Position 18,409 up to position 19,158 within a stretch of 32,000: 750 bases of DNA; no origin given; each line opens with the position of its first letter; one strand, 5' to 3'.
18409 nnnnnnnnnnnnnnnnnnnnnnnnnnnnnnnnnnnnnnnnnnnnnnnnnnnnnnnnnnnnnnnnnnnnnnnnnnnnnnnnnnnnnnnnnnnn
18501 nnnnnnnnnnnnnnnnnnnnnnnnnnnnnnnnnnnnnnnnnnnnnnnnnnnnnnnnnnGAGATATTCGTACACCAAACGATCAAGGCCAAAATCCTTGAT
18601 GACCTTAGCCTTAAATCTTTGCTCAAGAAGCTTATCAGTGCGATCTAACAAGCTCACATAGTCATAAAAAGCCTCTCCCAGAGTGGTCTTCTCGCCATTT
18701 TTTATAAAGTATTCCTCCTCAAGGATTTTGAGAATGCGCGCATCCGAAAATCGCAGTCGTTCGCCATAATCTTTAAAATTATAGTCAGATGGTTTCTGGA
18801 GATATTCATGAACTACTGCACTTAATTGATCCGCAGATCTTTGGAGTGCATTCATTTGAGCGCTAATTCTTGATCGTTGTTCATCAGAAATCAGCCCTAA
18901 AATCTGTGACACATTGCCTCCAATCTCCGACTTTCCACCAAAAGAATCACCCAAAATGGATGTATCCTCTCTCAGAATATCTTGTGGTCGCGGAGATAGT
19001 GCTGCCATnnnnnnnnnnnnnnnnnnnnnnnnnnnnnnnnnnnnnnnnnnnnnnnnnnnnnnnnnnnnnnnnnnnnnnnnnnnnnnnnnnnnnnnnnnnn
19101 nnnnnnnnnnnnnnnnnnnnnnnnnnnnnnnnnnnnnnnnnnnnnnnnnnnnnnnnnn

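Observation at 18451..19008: Conserved, signal-peptide-less N-terminal module (about 150-190 aa) shared by all array members: candidate new domain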

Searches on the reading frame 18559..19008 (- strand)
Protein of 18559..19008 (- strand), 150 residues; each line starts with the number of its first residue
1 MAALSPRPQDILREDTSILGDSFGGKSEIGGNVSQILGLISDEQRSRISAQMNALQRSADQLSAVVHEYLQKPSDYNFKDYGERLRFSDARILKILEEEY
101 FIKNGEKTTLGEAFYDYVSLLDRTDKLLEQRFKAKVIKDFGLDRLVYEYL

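Call 13: find_homologous_proteins(query=A1, max_evalue=0.001)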
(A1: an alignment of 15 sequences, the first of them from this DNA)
Query A1 (15 sequences) (150 aa, profile of the alignment): 4 proteins with E <= 0.001 among 1488 candidates.
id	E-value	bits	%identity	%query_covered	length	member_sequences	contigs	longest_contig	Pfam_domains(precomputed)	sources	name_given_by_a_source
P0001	2.6e-46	175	100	100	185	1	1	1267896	-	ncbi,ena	-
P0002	1.8e-28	117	30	52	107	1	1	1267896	-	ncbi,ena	-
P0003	1.6e-26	111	39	23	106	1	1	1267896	-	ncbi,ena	-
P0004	2.7e-15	75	-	-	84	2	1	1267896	-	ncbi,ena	-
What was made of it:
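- Tried and rejected: It returned only the window's own table-11 fragments (call 13).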

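Call 14: search_solved_structures(query=A1, max_evalue=10)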
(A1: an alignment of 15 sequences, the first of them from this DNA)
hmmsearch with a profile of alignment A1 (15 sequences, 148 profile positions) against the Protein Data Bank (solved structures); distinct sequences matched with E-value up to 10: 8.
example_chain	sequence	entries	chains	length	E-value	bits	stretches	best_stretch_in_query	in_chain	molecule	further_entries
4xiv_A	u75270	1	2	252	0.052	16.8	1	32-113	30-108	Chemotaxis protein CheA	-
3ja6_C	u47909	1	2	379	0.089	16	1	32-113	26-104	Chemotaxis protein CheA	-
1b3q_A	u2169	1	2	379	0.091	16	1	32-113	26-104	PROTEIN (CHEMOTAXIS PROTEIN CHEA)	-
9zll_A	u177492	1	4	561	0.14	15.3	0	20-71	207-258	Putative conjugative transfer protein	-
9zn5_A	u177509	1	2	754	0.33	14.1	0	20-71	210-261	BrxC-BrxB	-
2lrw_A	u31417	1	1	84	0.92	12.7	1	25-80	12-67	Ubiquitin, putative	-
5go0_A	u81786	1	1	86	0.97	12.6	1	25-80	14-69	Ubiquitin, putative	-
8vd6_A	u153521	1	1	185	8.3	9.6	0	29-69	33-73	CAP REPEAT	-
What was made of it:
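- Closest known: Classical MoxR-VWA chaperone pairs. Different: The head has no UBL fold: the only PDB hits to ubiquitin had E about 0.9 (call 14).
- Tried and rejected: The PDB profile search's best hit was CheA at E 0.05 (call 14).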

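Call 19: find_related_loci(query=A2, collection=genome_contigs, flank=10000)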
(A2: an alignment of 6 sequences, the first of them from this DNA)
Query A2 (150 aa) in genome_contigs; peptide patterns used: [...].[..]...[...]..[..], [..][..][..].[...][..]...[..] (x = any residue, [..] = any of these).
27 stretches matched a pattern, but none encodes a relative of the query by tblastn (E <= 1e-3).

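Call 20: find_encoding_contigs(protein=P0001, flank=10000, max_places=6)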
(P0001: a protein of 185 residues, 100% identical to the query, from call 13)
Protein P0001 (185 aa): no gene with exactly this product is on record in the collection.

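Call 31: predict_structure(alignment_id=A4)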
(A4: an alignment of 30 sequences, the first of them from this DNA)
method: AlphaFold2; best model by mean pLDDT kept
length: 150 residues; sequences in the alignment: 30
mean_pLDDT: 84.3   pTM: 0.69
mean pLDDT of the five models: 84.3, 83.6, 82.2, 81.3, 80.7
residues with pLDDT >= 90: 89; 70-90: 33; 50-70: 20; < 50: 8
segments of 3 or more residues with pLDDT < 50: 1-4
pLDDT, mean of each block of 10 residues (from residue 1): 49 52 69 89 94 94 93 84 93 95 96 95 86 94 83
secondary structure, 60 per line:
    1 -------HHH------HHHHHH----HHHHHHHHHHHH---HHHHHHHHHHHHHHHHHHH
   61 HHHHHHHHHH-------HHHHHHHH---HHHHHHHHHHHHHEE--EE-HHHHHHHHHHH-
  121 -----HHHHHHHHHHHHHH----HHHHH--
elements in order: H17-22 H27-38 H42-70 H78-85 H89-101 H109-119 H126-139 H144-148
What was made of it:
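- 18559..19008 (-): N-module of member 9 (aa 1-150), the finding. Its gene is 17482-19008 (508 aa, code 25). AF2 model pLDDT 84.3, pTM 0.69 (call 31).
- The N-terminal 25 aa are predicted disordered and the rest is a confident fold (call 31). The head has a long amphipathic helix (aa 42-70) and a helical bundle (call 31). The AF2 monomer model is compact and confident on its own (pTM 0.69, call 31). The model shows helix, helix, beta-hairpin at aa 78-107 (call 31).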

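Call 33: search_protein_representatives(alignment_id=A4)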
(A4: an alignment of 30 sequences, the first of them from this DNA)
Query: 30 sequences, 148 profile positions. Proteins with E-value up to 0.001 (for the whole library): 31; up to 1e-10: 24; up to 1e-30: 2. The best 31 are listed.
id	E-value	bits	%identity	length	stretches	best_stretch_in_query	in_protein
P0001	1.4e-47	177.6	-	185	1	10-147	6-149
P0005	9.0e-33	129.6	-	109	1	1-109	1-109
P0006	1.2e-29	119.4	-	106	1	3-109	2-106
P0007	1.7e-29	118.9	-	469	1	7-147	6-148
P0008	4.3e-29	117.6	-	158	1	6-147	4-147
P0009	1.1e-28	116.3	-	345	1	9-147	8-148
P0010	1.2e-28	116.1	-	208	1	4-147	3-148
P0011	1.6e-28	115.8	-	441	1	9-146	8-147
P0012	1.9e-28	115.5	-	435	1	9-147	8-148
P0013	2.8e-28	115.0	-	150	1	10-147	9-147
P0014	3.1e-28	114.8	-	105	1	3-109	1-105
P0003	8.8e-28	113.4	-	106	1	3-109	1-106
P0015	5.2e-27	110.9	-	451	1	12-147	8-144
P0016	6.1e-27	110.6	-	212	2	5-105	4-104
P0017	1.4e-26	109.4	-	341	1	7-146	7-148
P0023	2.6e-17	79.4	-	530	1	9-147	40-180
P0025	1.0e-15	74.2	-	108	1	20-109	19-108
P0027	3.8e-07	46.4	-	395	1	42-138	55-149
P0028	3.3e-05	40.1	-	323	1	27-148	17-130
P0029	5.1e-05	39.5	-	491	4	81-114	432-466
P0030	7.5e-05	39.0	-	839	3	82-114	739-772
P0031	3.4e-04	36.9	-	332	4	80-131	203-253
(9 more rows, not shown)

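Call 35: fold_search(model_id=the predicted structure, library=pdb)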
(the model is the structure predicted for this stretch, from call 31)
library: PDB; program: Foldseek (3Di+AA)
matches with E <= 10: 138; with E <= 0.001: 0
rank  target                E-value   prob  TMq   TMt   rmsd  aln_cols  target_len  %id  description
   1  3r2d_B                1.6e-01  0.41  0.23  0.24  13.3       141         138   13  Crystal Structure of Antitermination Factors NusB and NusE in complex with dsRNA (released 2011-06-22)
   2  4eya_B                3.1e-01  0.30  0.21  0.22  13.4       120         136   14  Crystal Structure of a Plectonemic RNA Supercoil (released 2012-06-20)
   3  3r2d_A                3.9e-01  0.28  0.22  0.24  11.3       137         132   13  Crystal Structure of Antitermination Factors NusB and NusE in complex with dsRNA (released 2011-06-22)
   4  3r2c_B                4.3e-01  0.23  0.22  0.24  11.4       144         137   12  Crystal Structure of Antitermination Factors NusB and NusE in complex with BoxA RNA (released 2011-06-22)
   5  2z7h_A                9.0e-01  0.04  0.11  0.07  15.4       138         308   16  S. cerevisiae geranylgeranyl pyrophosphate synthase in complex with inhibitor BPH-210 (released 2008-05-06)
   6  1fjg_T                1.1e+00  0.13  0.18  0.27  15.4       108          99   14  STRUCTURE OF THE THERMUS THERMOPHILUS 30S RIBOSOMAL SUBUNIT IN COMPLEX WITH THE ANTIBIOTICS STREPTOMYCIN, SPECTINOMYCI (released 2000-09-25)
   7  2z50_A                1.3e+00  0.04  0.12  0.07  15.6       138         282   17  S. cerevisiae geranylgeranyl pyrophosphate synthase in complex with BPH-28 (released 2008-07-01)
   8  2jr0_MODEL_1_A        1.4e+00  0.14  0.24  0.24  11.0       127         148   12  Solution structure of NusB from Aquifex Aeolicus (released 2008-02-19)
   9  3aev_A                1.8e+00  0.11  0.18  0.16  11.9       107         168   14  Crystal structure of a/eIF2alpha-aDim2p-rRNA complex from Pyrococcus horikoshii OT3 (released 2010-04-21)
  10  4y4o_2t               1.9e+00  0.07  0.15  0.26  17.2       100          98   14  Crystal structure of the Thermus thermophilus 70S ribosome with rRNA modifications and bound to protein Y (YfiA) at 2 (released 2015-03-18)
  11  3g7c                  2.0e+00  0.11  0.21  0.28  15.9       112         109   13  Structure of the Phosphorylation Mimetic of Occludin C-term Tail (released 2009-05-12)
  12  4v8g_AT               2.1e+00  0.09  0.18  0.27  15.4       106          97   14  Crystal structure of RMF bound to the 70S ribosome. (released 2014-07-09)
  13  4ilu                  2.1e+00  0.06  0.17  0.15  12.3        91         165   21  Crystal structure of Mycobacterium tuberculosis CarD (released 2013-10-30)
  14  8buu_t                2.3e+00  0.33  0.30  0.48   9.1       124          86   11  ARE-ABCF VmlR2 bound to a 70S ribosome (released 2023-04-05)
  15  1tzv                  2.6e+00  0.08  0.18  0.19  11.1       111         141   14  T. maritima NusB, P3121, Form 1 (released 2004-08-31)
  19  9ncq_I                2.9e+00  0.06  0.16  0.23  14.2        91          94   13  Cryo-EM structure of Fas-FADD complex (released 2025-11-05)
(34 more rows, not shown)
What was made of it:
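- The best E is 0.16 with TM below 0.3 (call 35).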

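Call 37: search_protein_families(library=pfam, max_evalue=0.1, proteins=[P0029, P0030, P0031, P0012, P0023, P0028, P0027])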
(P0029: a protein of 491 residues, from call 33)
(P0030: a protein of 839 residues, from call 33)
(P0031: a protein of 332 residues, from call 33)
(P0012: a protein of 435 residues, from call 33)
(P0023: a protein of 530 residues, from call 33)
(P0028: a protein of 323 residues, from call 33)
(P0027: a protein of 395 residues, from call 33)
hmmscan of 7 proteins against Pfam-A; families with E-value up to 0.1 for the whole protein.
P0029 (491 aa): 9 families
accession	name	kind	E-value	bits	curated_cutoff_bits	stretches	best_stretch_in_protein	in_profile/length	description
PF13255.11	DUF4046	-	4.5e-13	50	22.8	1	14-78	1-67/90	Protein of unknown function (DUF4046)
PF14854.11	LURAP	-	1.2e-06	28.9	25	0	270-287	47-64/118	Leucine rich adaptor protein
PF13543.13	SAM_KSR1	-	1.3e-06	28.8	22.5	0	418-448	24-54/75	SAM like domain present in kinase suppressor RAS 1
PF08043.17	Xin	-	2.5e-05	24.1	20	1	120-128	3-11/16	Xin repeat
PF19753.4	DUF6240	-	4.3e-05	23.5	26.6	0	193-216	144-167/276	Family of unknown function (DUF6240)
PF21378.2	YceM-like_C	-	0.00025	21.8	27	0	417-447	36-66/120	YceM-like, C-terminal domain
PF11971.13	CAMSAP_CH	-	0.0014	18.9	27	0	424-454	27-57/85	CAMSAP CH domain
PF18069.6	DR2241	-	0.018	15.3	26.4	0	229-256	81-108/111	DR2241 stabilising domain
PF14420.11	Clr5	-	0.044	14.4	22.3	0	91-106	38-53/54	Clr5 domain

P0030 (839 aa): 5 families
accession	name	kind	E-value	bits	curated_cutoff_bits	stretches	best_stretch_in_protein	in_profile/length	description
PF24625.1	DUF7626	-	0.00055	20.1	27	0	739-757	13-31/55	Domain of unknown function (DUF7626)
PF14420.11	Clr5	-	0.0031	18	22.3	0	699-715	37-53/54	Clr5 domain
PF23476.1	DUF7132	-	0.0046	17.5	27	0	154-187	39-71/106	Family of unknown function (DUF7132)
PF02657.20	SufE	-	0.018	15.2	27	0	138-179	59-100/121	Fe-S metabolism associated domain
PF16184.11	Cadherin_3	-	0.062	13.7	25.5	0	725-767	8-50/106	Cadherin-like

P0031 (332 aa): 7 families
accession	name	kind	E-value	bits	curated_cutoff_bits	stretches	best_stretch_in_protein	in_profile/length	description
PF13255.11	DUF4046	-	1.1e-13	52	22.8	2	258-327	14-88/90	Protein of unknown function (DUF4046)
PF14854.11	LURAP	-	1.3e-05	25.5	25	0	268-287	45-64/118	Leucine rich adaptor protein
PF13543.13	SAM_KSR1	-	0.00018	21.9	22.5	0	202-220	36-54/75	SAM like domain present in kinase suppressor RAS 1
PF08043.17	Xin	-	0.00069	19.6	20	0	120-128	3-11/16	Xin repeat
PF21378.2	YceM-like_C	-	0.0052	17.5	27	0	120-145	43-68/120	YceM-like, C-terminal domain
PF18367.6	Rv2175c_C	-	0.0056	17.2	26.4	0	120-134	19-33/56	Rv2175c C-terminal domain of unknown function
PF21690.3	MJ1010-like_2nd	-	0.02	15.6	27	0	120-152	36-67/91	Uncharacterized ATP-binding protein MJ1010-like, C-terminal domain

P0012 (435 aa): 1 family
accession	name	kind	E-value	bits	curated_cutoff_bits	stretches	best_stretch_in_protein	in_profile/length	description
PF13855.12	LRR_8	-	0.038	14.2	27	0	361-381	21-41/61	Leucine rich repeat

P0023 (530 aa): 2 families
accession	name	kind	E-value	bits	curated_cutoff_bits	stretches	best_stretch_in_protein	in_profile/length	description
PF04831.18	POPDC1-3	-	0.0032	18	28.1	0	140-181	35-76/140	POPDC1-3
PF08877.16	MepB-like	-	0.06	13.5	27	0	250-285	68-104/122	MepB-like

P0028 (323 aa): 4 families
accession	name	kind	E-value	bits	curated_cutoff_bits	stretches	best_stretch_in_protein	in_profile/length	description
PF00560.39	LRR_1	-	0.0003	20.7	20.6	0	294-308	2-16/23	Leucine Rich Repeat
PF13855.12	LRR_8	-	0.021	15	27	0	293-305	2-14/61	Leucine rich repeat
PF03750.18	Csm2_III-A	-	0.036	15.3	24.8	1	71-126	5-58/115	Csm2 Type III-A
PF09385.16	HisK_N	-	0.089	13.2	24.4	0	44-105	55-116/129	Histidine kinase N terminal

P0027 (395 aa): 3 families
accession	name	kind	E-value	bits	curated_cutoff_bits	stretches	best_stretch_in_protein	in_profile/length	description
PF00560.39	LRR_1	-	1.7e-05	24.5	20.6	0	329-343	2-16/23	Leucine Rich Repeat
PF13516.12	LRR_6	-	0.018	15.5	23.4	0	254-263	4-13/24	Leucine Rich repeat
PF10270.14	MMgT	-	0.046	14.7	23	0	197-244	62-110/118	Membrane magnesium transporter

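Call 38: find_encoding_contigs(protein=P0012, flank=10000, max_places=4)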
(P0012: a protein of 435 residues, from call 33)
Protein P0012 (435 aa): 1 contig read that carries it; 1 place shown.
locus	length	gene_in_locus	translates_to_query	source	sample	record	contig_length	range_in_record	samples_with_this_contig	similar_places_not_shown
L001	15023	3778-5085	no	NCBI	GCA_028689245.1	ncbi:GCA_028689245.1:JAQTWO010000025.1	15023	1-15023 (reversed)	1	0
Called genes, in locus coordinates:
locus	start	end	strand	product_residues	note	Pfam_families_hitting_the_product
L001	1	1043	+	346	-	?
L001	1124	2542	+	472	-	-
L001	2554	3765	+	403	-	-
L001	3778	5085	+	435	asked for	-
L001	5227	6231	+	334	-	-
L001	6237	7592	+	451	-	-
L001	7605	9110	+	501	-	-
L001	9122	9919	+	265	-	-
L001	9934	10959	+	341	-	-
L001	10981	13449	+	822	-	-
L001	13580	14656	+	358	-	PF03462:PCRF, PF00472:RF-1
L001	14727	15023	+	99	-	PF07963:N_methyl (weak)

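Call 39: find_encoding_contigs(protein=P0023, flank=10000, max_places=4)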
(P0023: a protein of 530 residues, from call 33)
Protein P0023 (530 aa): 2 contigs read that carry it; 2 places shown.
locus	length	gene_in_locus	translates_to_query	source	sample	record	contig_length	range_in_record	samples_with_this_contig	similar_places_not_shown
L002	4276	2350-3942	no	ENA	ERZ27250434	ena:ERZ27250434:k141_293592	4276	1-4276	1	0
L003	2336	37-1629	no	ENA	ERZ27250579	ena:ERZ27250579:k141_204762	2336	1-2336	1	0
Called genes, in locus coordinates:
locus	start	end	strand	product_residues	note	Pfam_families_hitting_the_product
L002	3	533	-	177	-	?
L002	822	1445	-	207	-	PF00574:CLP_protease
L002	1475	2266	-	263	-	-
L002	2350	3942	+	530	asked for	-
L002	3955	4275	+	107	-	?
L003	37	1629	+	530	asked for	-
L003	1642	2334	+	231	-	?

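Call 48: find_related_loci(query=A2, collection=metagenome_contigs, flank=10000)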
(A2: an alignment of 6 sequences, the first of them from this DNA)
Query A2 (150 aa) in metagenome_contigs; peptide patterns used: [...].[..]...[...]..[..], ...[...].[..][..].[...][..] (x = any residue, [..] = any of these).
600 stretches matched a pattern, but none encodes a relative of the query by tblastn (E <= 1e-3).
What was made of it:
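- Tried and rejected: With window-type patterns, genome_contigs and metagenome_contigs gave nothing (calls 19, 48).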

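Call 49: find_encoding_contigs(protein=P0025, flank=10000, max_places=3)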
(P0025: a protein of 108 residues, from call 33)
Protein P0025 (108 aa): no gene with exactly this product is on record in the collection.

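Call 50: find_encoding_contigs(protein=P0028, flank=10000, max_places=3)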
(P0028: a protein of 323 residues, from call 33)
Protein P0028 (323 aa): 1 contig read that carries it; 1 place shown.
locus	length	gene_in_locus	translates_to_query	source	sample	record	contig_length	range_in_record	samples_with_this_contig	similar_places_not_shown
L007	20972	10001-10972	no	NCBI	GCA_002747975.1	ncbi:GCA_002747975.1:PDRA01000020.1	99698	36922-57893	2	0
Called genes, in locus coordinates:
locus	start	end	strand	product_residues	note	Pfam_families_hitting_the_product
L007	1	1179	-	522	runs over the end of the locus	PF02638:GHL10, PF13200:DUF4015, PF14883:GHL13 (weak)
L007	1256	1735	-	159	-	-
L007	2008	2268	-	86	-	-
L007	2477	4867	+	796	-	PF00005:ABC_tran (weak), PF20720:nSTAND3 (weak), PF07728:AAA_5 (faint)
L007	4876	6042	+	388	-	-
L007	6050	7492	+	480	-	-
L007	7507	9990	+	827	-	-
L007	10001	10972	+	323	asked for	-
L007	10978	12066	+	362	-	-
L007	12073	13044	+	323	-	-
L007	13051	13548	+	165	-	-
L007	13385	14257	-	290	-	-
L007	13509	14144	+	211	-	-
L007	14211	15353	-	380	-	-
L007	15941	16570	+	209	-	PF00406:ADK, PF13207:AAA_17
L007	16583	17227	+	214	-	PF00406:ADK, PF02223:Thymidylate_kin (faint), PF13207:AAA_17, PF13238:AAA_18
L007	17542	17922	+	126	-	PF00584:SecE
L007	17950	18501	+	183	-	PF02357:NusG, PF00467:KOW (weak)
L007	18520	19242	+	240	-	-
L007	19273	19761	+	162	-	PF03449:GreA_GreB_N, PF01272:GreA_GreB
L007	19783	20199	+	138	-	PF02681:DUF212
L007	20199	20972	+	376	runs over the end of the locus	PF21016:RlmN_N, PF04055:Radical_SAM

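Call 51: find_encoding_contigs(protein=P0027, flank=10000, max_places=3)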
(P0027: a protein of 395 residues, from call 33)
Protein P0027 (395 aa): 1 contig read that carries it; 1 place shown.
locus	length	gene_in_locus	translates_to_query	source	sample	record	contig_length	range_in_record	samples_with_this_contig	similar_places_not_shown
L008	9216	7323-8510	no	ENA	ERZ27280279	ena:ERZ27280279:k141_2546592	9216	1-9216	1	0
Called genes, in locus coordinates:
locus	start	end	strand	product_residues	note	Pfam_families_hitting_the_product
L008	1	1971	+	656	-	?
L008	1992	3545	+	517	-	-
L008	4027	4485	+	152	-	PF00293:NUDIX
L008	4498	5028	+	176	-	PF00293:NUDIX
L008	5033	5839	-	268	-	PF01978:TrmB (weak)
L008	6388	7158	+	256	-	-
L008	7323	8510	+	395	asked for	PF00560:LRR_1 (faint)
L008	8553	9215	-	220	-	?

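Call 56: search_protein_families(library=pfam, alignment_id=A1, max_evalue=5)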
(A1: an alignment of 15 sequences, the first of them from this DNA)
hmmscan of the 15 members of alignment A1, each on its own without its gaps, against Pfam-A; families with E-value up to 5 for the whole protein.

A. member 1, seq(150 aa): 1 family
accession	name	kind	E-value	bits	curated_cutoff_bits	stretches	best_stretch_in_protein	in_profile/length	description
PF08513.17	LisH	-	1.2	9.6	21.6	0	142-150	3-11/27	LisH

B. families by the number of members that match (of 15 scanned): 13 families
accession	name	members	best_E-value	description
PF16512.11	RhoGAP-FF1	1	0.014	p190-A and -B Rho GAPs FF domain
PF14579.12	HHH_6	1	0.028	Helix-hairpin-helix motif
PF05542.16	DUF760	1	0.042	Protein of unknown function (DUF760)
PF17243.7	POTRA_TamA_1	1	0.073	POTRA domain TamA domain 1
PF09670.15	Cas_Cas02710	1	0.11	Csm6 HEPN domain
PF22927.2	INT1_R3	1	0.11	Integrator complex subunit 1, R3 domain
PF12668.12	DUF3791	1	0.12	Protein of unknown function (DUF3791)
PF14841.11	FliG_M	1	0.12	FliG middle domain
PF23921.1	DUF7260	1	0.14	Domain of unknown function (DUF7260)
PF23740.1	Ig_ZP2_3rd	1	0.15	Zona pellucida sperm-binding protein 2, Ig-like domain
PF24930.1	DUF7750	1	0.23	Domain of unknown function (DUF7750)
PF08776.16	VASP_tetra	1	0.87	VASP tetramerisation domain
PF08513.17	LisH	1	1.2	LisH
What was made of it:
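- On Effector-associated domains / bacterial Death-like adaptors: No Pfam hit (call 56).
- On DUF4046 (PF13255): No member hits PF13255 directly (call 56).
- There were only single-member noise hits such as VASP_tetra at E 0.87 (call 56).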
